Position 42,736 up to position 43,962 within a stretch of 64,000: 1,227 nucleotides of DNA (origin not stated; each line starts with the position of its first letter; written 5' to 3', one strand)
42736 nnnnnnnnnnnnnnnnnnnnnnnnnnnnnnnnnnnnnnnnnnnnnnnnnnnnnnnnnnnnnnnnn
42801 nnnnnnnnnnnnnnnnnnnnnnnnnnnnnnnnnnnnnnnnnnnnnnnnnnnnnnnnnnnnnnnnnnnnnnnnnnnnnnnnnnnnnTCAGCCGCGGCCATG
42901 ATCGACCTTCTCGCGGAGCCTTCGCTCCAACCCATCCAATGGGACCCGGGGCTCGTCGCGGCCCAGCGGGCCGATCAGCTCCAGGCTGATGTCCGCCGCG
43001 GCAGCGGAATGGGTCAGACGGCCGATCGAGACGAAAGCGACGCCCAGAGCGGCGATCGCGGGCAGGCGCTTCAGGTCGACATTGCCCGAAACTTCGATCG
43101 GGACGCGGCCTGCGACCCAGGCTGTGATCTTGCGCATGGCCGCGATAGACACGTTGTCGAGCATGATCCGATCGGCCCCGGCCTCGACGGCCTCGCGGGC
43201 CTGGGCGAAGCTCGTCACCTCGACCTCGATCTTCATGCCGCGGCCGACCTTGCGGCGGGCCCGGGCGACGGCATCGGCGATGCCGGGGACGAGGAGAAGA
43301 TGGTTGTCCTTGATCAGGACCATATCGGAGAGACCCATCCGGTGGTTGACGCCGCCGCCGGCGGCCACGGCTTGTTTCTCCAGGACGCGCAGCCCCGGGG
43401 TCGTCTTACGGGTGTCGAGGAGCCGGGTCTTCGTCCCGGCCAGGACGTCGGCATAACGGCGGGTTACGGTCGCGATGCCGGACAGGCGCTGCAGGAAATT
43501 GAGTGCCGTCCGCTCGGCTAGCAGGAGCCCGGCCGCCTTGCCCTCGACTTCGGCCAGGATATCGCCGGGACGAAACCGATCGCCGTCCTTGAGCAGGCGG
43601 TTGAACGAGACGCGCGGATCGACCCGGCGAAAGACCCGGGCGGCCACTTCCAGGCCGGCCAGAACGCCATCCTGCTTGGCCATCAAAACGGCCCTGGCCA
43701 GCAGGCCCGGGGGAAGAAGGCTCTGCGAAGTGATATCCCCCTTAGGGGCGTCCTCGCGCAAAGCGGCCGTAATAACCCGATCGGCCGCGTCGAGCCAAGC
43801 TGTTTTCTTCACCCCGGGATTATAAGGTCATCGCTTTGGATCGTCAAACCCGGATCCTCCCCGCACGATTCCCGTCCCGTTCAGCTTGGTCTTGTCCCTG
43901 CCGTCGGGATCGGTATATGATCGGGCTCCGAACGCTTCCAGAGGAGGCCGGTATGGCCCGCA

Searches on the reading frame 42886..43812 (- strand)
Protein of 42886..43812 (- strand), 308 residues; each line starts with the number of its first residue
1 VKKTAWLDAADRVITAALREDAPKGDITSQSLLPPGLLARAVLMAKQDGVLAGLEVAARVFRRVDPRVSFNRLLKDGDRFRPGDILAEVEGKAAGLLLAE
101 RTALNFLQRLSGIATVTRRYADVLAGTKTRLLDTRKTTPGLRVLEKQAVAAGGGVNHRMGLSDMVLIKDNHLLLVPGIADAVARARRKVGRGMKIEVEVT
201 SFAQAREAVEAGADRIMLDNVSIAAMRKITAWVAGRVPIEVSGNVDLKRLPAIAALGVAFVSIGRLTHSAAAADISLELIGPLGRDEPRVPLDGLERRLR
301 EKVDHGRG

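Call 23: search_protein_families(library=pfam, proteins=[window:42886-43812:-], max_evalue=0.001)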
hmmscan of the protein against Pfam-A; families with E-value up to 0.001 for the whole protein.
window:42886-43812:- (308 aa): 2 families
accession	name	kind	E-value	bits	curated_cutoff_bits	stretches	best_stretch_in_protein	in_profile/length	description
PF01729.25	QRPTase_C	-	1.8e-54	184.4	23.1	1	113-278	1-169/169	Quinolinate phosphoribosyl transferase, C-terminal domain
PF02749.22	QRPTase_N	-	1.2e-23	83.6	27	1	26-111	1-82/82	Quinolinate phosphoribosyl transferase, N-terminal domain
